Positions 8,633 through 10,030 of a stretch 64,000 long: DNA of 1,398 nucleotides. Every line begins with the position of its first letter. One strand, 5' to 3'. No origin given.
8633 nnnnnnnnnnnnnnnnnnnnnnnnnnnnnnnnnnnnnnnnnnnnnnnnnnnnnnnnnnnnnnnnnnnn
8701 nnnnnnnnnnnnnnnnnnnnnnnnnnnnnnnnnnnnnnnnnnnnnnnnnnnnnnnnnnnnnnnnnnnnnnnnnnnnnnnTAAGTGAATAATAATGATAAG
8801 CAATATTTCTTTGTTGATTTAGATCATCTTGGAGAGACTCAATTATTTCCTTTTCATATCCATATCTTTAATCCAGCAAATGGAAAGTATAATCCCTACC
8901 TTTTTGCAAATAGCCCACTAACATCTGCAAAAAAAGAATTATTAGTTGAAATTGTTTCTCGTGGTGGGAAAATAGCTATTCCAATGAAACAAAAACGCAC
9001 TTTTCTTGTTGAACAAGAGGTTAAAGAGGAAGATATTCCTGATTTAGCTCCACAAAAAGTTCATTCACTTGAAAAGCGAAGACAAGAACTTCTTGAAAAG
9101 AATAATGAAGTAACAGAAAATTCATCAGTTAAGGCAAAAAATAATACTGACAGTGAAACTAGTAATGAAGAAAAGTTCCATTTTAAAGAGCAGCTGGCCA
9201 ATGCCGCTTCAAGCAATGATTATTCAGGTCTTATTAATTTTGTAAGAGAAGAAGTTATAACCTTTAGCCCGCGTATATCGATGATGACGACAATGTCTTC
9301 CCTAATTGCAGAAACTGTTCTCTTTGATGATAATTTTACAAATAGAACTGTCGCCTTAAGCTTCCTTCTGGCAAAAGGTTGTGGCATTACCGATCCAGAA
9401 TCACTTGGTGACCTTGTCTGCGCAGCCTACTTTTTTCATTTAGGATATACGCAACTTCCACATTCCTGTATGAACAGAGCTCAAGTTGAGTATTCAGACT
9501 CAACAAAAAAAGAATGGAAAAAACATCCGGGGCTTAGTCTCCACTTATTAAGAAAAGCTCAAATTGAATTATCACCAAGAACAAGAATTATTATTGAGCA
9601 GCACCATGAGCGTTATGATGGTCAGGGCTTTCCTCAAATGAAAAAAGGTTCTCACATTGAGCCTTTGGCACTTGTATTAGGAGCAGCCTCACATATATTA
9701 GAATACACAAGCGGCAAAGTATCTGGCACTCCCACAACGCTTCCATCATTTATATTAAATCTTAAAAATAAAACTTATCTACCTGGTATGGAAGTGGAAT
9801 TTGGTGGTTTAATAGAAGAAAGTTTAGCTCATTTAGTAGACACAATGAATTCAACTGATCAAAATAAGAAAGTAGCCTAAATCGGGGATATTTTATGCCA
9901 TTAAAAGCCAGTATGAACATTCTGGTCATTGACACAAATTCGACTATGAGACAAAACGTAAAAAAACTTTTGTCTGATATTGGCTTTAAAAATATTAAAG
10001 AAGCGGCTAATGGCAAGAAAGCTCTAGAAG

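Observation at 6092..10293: Flagellin-adjacent operon encoding three degenerate signalling proteins: candidate undescribed motility or second-messenger module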

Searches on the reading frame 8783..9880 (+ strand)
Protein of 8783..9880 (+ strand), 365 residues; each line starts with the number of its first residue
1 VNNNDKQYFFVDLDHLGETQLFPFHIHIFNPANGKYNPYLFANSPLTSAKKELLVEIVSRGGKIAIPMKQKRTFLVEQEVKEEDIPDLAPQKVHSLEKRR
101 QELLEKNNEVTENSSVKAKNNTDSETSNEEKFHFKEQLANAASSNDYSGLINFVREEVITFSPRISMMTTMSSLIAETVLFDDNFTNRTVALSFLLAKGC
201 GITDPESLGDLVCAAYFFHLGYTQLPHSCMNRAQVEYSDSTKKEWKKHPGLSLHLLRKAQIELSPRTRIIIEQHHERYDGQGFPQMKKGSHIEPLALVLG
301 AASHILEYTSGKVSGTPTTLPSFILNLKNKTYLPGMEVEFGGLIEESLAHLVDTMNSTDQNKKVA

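Call 3: search_protein_families(library=pfam, proteins=[window:8783-9880:+], max_evalue=1)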
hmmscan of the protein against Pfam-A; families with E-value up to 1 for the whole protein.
window:8783-9880:+ (365 aa): 1 family
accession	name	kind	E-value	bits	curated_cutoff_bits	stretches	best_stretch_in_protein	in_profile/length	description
PF13487.12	HD_5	-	2.6e-15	57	27.2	1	184-320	16-151/170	HD domain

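Call 4: search_protein_families(library=ncbifam, proteins=[window:8783-9880:+], max_evalue=1)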
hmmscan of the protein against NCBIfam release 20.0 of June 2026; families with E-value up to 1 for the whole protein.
window:8783-9880:+ (365 aa): 1 family
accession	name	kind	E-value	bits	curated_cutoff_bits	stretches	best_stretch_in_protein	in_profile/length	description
NF053512.1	nitric_RR_NosR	exception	9.6e-15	54.5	400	1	166-340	176-350/422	response regulator c-di-GMP phosphodiesterase, NosR family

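Call 5: find_homologous_proteins(query=window:8783-9880:+)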
Query window:8783-9880:+ (365 aa): 104 proteins with E <= 0.001 among 2626 candidates.
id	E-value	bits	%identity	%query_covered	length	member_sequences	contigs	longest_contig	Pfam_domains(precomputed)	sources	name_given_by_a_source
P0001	4.1e-242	820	100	100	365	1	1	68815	PF13487.13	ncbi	-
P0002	3.6e-218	742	89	100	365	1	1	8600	PF13487.13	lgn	-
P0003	2.7e-217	739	90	99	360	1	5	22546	PF13487.13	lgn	-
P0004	3.1e-212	722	89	99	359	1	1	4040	PF13487.13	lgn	-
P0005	1.9e-208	710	87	99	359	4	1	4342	PF13487.13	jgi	-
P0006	6.9e-201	685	82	99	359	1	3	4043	PF13487.13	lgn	-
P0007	2.8e-195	666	80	99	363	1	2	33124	PF13487.13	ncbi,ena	-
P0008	1.7e-190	651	78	99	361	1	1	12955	PF13487.13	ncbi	-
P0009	4.9e-152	524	65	99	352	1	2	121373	PF13487.13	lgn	-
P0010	7.2e-150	517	64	99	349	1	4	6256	PF13487.13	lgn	-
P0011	3.5e-149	515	64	99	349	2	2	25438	PF13487.13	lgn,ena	-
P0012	1.1e-147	510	62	99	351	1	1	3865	PF13487.13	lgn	-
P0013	3.3e-146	505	64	99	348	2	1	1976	PF13487.13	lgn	-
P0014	1.4e-143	496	60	99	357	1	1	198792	PF13487.13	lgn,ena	-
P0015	1.6e-125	437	56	100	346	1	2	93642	PF13487.13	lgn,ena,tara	tara:strand:+ start:2900 stop:3940 length:1041 start_codon:yes stop_codon:yes gene_type:complete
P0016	8.5e-119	415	56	95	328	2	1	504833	PF13487.13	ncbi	ncbi:MAG: HD domain-containing phosphohydrolase [bacterium]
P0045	3.4e-88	314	41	97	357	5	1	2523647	PF13487.13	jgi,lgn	jgi:HD-GYP domain-containing protein (c-di-GMP phosphodiesterase class II)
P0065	1.1e-82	296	42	97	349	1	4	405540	PF13487.13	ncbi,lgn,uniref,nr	ncbi:HD-GYP domain-containing protein [Bacteriovorax sp. Seq25_V]|uniref:HD-GYP domain-containing pr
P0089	1.6e-60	223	37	94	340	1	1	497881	-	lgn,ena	-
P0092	2.4e-52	196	32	98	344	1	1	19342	PF13487.13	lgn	-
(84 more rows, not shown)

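Call 7: find_encoding_contigs(protein=P0001, flank=10000, max_places=3)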
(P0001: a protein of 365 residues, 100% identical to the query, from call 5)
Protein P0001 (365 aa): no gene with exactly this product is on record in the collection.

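Call 8: find_encoding_contigs(protein=P0065, flank=10000, max_places=3)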
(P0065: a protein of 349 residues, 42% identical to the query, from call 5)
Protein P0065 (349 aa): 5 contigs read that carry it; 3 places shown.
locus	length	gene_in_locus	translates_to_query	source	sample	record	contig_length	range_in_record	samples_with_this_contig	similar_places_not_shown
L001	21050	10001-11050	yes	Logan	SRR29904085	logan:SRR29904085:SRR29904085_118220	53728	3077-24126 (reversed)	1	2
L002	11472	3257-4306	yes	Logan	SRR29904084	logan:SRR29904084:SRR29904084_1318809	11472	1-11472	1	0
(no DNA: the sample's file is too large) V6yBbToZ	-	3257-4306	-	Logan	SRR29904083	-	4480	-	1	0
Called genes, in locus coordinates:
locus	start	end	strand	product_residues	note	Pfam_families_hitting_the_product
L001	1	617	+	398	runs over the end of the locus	PF00108:Thiolase_N, PF02803:Thiolase_C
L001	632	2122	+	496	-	PF00171:Aldedh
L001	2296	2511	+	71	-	-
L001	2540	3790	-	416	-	PF13365:Trypsin_2 (weak)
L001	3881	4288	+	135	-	PF04463:2-thiour_desulf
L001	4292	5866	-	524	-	PF08269:dCache_2, PF17200:sCache_2, PF17201:Cache_3-Cache_2, PF00015:MCPsignal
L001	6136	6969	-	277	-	PF00669:Flagellin_N, PF00700:Flagellin_C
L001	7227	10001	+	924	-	-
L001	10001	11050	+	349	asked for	PF13487:HD_5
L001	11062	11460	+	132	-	PF00072:Response_reg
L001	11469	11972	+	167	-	-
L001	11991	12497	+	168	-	PF13690:CheX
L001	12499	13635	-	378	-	PF00149:Metallophos (weak), PF12850:Metallophos_2 (faint)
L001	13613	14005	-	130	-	-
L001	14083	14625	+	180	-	-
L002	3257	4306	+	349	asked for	PF13487:HD_5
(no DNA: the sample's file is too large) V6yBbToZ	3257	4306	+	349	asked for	PF13487:HD_5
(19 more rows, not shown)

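Call 9: find_encoding_contigs(protein=P0092, flank=8000, max_places=2)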
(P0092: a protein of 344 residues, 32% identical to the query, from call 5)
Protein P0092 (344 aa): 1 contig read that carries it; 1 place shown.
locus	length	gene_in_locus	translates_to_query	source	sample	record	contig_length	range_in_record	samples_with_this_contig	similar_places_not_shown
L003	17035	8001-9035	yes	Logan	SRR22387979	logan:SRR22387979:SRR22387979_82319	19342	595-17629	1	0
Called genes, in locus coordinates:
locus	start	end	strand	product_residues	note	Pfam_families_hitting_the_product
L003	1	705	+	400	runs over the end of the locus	PF00108:Thiolase_N, PF02803:Thiolase_C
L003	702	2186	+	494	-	PF00171:Aldedh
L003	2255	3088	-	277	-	PF00669:Flagellin_N, PF00700:Flagellin_C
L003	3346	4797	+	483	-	PF13487:HD_5, PF01966:HD (weak)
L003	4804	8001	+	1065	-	-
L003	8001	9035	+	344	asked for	PF13487:HD_5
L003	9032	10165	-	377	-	PF00149:Metallophos (weak), PF12850:Metallophos_2 (faint)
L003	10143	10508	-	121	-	-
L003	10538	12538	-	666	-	PF00270:DEAD (weak), PF04851:ResIII, PF17757:UvrB_inter, PF27431:UvrB_3rd, PF00271:Helicase_C, PF12344:UvrB, PF02151:UVR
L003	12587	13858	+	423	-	PF00278:Orn_DAP_Arg_deC, PF02784:Orn_Arg_deC_N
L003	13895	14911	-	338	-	-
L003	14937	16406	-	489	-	-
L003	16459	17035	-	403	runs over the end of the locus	-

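Call 10: find_encoding_contigs(protein=P0089, flank=8000, max_places=2)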
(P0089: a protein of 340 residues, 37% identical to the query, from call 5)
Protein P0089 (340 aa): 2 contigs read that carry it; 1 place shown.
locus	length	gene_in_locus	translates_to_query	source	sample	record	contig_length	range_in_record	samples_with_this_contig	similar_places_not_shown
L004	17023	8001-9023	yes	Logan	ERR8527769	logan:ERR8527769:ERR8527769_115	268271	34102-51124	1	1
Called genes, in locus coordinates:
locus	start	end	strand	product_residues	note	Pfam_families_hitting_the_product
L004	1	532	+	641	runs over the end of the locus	PF02784:Orn_Arg_deC_N, PF17810:Arg_decarb_HB, PF17944:Arg_decarbox_C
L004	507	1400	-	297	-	-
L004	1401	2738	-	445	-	PF16656:Pur_ac_phosph_N, PF00149:Metallophos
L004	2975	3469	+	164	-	-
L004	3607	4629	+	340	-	PF02353:CMAS, PF05175:MTS (weak), PF06080:DUF938 (weak), PF13489:Methyltransf_23, PF13847:Methyltransf_31, PF08241:Methyltransf_11, PF08242:Methyltransf_12, PF13649:Methyltransf_25, +1 more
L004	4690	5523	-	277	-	PF00669:Flagellin_N, PF00700:Flagellin_C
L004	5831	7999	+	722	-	-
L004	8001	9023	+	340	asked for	-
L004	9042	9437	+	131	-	PF00072:Response_reg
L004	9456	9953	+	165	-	PF01627:Hpt (faint)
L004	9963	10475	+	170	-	PF13690:CheX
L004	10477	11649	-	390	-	PF00149:Metallophos (weak), PF12850:Metallophos_2 (faint)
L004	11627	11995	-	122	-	-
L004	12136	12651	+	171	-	-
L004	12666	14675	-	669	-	PF00270:DEAD (weak), PF04851:ResIII, PF17757:UvrB_inter, PF27431:UvrB_3rd, PF00271:Helicase_C, PF12344:UvrB, PF02151:UVR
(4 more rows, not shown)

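Call 11: find_encoding_contigs(protein=P0045, flank=8000, max_places=2)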
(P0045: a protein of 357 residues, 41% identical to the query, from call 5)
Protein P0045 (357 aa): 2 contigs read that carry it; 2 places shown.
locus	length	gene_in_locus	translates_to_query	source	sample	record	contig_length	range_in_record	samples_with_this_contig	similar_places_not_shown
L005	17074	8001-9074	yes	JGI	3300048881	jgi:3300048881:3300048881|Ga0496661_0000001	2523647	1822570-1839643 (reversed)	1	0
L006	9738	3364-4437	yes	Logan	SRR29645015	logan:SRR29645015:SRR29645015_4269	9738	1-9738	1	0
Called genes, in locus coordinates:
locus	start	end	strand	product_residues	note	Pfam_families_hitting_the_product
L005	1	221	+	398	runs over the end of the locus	PF00108:Thiolase_N, PF02803:Thiolase_C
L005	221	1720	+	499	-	PF00171:Aldedh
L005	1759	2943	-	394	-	PF00089:Trypsin (weak), PF13365:Trypsin_2 (weak)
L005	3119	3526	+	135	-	PF04463:2-thiour_desulf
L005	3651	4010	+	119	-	-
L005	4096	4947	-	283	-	PF00669:Flagellin_N, PF00700:Flagellin_C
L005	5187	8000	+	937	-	-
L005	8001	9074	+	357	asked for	PF13487:HD_5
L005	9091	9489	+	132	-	PF00072:Response_reg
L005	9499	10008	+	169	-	PF01627:Hpt (weak)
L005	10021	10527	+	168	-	PF13690:CheX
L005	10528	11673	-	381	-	PF00149:Metallophos (weak), PF12850:Metallophos_2 (faint)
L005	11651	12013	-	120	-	-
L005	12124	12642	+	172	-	-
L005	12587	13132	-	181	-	-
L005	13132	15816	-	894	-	-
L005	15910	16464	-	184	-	-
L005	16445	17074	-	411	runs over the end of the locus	-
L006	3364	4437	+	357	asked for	PF13487:HD_5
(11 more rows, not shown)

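Call 15: search_solved_structures(query=window:8783-9880:+, max_evalue=0.01, show_alignments=3)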
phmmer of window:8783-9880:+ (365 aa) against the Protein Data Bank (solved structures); distinct sequences matched with E-value up to 0.01: 3.
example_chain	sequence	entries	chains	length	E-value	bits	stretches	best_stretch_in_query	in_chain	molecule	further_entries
3tm8_A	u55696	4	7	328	0.00013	24.6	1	185-303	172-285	Uncharacterized protein | Uncharacterized protein Bd1817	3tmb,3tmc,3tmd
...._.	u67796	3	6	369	0.0013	21.3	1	192-293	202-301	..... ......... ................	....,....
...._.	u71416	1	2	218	0.0031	20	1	205-316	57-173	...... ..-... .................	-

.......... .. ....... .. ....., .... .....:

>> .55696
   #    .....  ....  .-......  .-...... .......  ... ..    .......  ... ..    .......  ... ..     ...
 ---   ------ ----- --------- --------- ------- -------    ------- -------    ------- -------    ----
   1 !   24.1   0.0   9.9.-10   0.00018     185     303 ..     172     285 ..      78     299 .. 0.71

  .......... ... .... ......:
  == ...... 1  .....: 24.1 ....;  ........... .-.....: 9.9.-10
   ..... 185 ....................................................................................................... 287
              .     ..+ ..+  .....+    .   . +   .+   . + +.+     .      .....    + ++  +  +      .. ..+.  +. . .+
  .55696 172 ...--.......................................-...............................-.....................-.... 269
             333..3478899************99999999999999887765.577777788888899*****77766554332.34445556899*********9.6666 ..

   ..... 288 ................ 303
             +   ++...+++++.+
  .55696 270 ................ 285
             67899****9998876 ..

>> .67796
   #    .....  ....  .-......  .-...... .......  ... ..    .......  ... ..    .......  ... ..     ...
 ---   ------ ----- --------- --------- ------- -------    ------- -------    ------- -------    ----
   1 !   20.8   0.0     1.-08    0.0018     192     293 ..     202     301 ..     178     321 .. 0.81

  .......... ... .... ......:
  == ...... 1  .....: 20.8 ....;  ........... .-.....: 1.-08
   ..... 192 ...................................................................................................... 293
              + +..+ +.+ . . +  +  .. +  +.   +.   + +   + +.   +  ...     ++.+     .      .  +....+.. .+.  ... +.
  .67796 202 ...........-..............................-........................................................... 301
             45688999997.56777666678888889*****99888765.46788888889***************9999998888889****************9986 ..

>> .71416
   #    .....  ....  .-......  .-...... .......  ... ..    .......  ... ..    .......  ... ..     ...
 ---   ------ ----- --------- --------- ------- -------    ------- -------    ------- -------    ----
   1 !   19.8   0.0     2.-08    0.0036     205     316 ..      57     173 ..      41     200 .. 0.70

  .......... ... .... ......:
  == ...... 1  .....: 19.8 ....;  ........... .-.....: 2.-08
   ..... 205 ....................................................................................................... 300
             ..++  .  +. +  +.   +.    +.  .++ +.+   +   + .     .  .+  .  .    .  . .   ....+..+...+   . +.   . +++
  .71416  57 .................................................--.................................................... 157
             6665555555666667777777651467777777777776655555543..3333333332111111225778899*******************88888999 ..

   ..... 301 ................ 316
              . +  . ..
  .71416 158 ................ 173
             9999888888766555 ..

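Call 32: find_related_loci(query=window:8783-9877:+, collection=viral_contigs, flank=3000)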
Query window:8783-9877:+ (365 aa) in viral_contigs; peptide patterns used: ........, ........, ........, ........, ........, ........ (x = any residue, [..] = any of these).
15 stretches matched a pattern, but none encodes a relative of the query by tblastn (E <= 1e-3).

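Call 35: find_related_loci(query=A5, collection=genome_contigs, flank=8000)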
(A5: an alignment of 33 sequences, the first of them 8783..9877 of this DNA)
Query A5 (365 aa) in genome_contigs; peptide patterns used: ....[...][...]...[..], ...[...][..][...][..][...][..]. (x = any residue, [..] = any of these).
600 stretches matched a pattern (row limit reached: there are more); 285 encode a relative of the query (tblastn E <= 1e-3); the best 80 are kept; 80 distinct loci.
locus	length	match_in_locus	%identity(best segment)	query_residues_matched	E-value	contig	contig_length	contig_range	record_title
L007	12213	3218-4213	40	8-354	1e-83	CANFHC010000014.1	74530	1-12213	MAG: Bacteriovoracaceae bacterium isolate Jr-11may16-230 genome assembly, contig: Jr-11may16-C398, whole genome shotgun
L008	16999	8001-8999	40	6-353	1e-79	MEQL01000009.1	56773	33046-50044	MAG: Bdellovibrionales bacterium RIFOXYD12_FULL_39_22 rifoxyd3_full_scaffold_136, whole genome shotgun sequence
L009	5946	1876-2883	38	4-354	1e-78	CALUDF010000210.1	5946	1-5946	MAG: uncultured Bacteriovorax sp. isolate eK5gWQVApC_bin.2.MAG genome assembly, contig: NODE_524_length_5946_cov_12.8479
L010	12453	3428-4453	37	8-365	4e-76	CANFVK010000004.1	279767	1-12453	MAG: Bacteriovoracaceae bacterium isolate Jr-16oct17-200 genome assembly, contig: Jr-16oct17-C45, whole genome shotgun s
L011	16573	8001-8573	31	117-302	6e-13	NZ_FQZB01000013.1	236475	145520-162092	Clostridium cavendishii DSM 21758, whole genome shotgun sequence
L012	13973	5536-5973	31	167-312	1e-12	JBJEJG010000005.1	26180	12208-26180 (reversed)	MAG: Acetatifactor sp. isolate PUUB56_bin.026 NODE_1015_length_26180_cov_7.193110, whole genome shotgun sequence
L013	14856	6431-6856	32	171-312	2e-12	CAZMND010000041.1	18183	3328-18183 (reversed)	MAG TPA_asm: uncultured Lachnospiraceae bacterium isolate SRP315200_co2_604 genome assembly, contig: NODE_3033_length_18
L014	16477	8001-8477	29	166-337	5e-12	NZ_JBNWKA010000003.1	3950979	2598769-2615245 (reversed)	Clostridium sp. B9 contig_1, whole genome shotgun sequence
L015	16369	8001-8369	31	186-312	9e-12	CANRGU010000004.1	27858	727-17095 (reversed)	MAG: uncultured Clostridia bacterium isolate Lapin-021__bin83 genome assembly, contig: Lapin-021__NODE_1900_length_27858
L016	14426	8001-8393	30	186-320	2e-11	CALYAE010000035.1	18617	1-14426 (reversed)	MAG: uncultured Clostridia bacterium isolate E13__bin84 genome assembly, contig: E13__k127_1117749, whole genome shotgun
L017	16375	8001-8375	31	178-302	6e-11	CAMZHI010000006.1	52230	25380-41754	MAG TPA_asm: uncultured Clostridia bacterium isolate SRR10912542_bin.48_metaWRAP_v1.3_MAG genome assembly, contig: ERZ14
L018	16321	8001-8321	33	186-296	1e-10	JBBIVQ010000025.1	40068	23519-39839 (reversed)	MAG: Deltaproteobacteria bacterium isolate RSF170216_bin_80 NODE_599_length_40068_cov_5.23697, whole genome shotgun sequ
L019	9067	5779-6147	29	186-312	2e-10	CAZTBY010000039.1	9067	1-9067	MAG TPA_asm: uncultured Clostridium sp. isolate binchicken_co323_61 genome assembly, contig: NODE_8775_length_9067_cov_5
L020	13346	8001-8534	29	151-328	3e-10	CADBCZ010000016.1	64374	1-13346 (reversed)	MAG: uncultured Lachnospiraceae bacterium isolate RUG13856 genome assembly, contig: RUG13856_asm_16, whole genome shotgu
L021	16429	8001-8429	30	169-312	4e-10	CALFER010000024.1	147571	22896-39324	MAG TPA_asm: uncultured bacterium isolate SRR3330210_bin.56_CONCOCT_v1.1_MAG genome assembly, contig: ERZ724080.117, who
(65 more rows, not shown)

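Call 37: find_encoding_contigs(protein=P0007, flank=6000, max_places=1)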
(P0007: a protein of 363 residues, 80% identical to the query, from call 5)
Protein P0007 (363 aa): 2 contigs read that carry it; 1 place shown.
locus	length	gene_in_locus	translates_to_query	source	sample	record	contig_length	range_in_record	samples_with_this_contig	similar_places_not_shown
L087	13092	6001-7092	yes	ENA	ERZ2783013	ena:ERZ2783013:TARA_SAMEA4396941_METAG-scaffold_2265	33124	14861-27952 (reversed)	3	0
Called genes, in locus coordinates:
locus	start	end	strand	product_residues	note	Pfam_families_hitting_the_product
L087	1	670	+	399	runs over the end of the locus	PF00108:Thiolase_N, PF02803:Thiolase_C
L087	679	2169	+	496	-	PF00171:Aldedh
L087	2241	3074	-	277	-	PF00669:Flagellin_N, PF00700:Flagellin_C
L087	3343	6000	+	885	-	-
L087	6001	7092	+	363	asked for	PF13487:HD_5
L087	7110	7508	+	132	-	PF00072:Response_reg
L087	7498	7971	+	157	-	-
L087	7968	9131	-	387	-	PF00149:Metallophos (weak), PF12850:Metallophos_2 (faint)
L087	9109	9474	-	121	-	-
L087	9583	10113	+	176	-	-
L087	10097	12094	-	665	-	PF00270:DEAD (faint), PF04851:ResIII, PF17757:UvrB_inter, PF27431:UvrB_3rd, PF00271:Helicase_C, PF12344:UvrB, PF02151:UVR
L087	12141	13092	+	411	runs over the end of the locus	PF00278:Orn_DAP_Arg_deC, PF02784:Orn_Arg_deC_N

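Call 38: find_encoding_contigs(protein=P0009, flank=6000, max_places=1)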
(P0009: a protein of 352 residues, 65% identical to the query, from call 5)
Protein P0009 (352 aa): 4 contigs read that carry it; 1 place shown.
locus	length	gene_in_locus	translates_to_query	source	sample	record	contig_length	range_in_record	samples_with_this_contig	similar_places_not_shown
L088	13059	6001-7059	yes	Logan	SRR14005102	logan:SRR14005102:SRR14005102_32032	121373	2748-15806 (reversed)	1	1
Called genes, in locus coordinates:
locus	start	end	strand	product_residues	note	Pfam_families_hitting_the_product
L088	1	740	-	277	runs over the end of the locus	PF00497:SBP_bac_3 (faint)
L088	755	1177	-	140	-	-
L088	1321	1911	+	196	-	PF04542:Sigma70_r2, PF08281:Sigma70_r4_2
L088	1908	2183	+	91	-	-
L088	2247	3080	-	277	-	PF00669:Flagellin_N, PF00700:Flagellin_C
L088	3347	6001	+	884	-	-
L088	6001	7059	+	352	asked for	PF13487:HD_5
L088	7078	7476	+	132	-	PF00072:Response_reg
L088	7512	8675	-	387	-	PF00149:Metallophos (weak)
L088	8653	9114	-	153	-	-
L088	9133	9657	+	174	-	-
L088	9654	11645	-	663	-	PF00270:DEAD (weak), PF04851:ResIII, PF13604:AAA_30 (faint), PF17757:UvrB_inter, PF27431:UvrB_3rd, PF00271:Helicase_C, PF12344:UvrB, PF02151:UVR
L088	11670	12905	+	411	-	PF00278:Orn_DAP_Arg_deC, PF02784:Orn_Arg_deC_N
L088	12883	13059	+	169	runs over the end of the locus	-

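Call 39: find_encoding_contigs(protein=P0014, flank=6000, max_places=1)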
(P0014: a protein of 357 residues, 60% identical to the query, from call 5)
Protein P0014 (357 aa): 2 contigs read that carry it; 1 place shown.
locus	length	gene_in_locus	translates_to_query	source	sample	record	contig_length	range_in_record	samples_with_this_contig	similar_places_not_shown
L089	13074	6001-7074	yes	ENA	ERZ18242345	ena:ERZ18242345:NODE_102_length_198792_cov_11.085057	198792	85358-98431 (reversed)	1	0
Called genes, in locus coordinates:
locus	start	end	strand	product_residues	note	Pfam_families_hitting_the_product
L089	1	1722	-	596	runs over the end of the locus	PF01565:FAD_binding_4, PF04030:ALO (weak)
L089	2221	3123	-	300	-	PF00669:Flagellin_N, PF00700:Flagellin_C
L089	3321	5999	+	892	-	-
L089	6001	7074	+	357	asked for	PF13487:HD_5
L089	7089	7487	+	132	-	PF00072:Response_reg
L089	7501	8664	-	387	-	PF00149:Metallophos (weak)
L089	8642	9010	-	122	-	-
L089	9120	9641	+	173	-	-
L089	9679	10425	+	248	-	-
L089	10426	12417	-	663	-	PF00270:DEAD (weak), PF04851:ResIII, PF17757:UvrB_inter, PF27431:UvrB_3rd, PF00271:Helicase_C, PF12344:UvrB, PF02151:UVR (weak)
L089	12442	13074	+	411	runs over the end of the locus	PF00278:Orn_DAP_Arg_deC, PF02784:Orn_Arg_deC_N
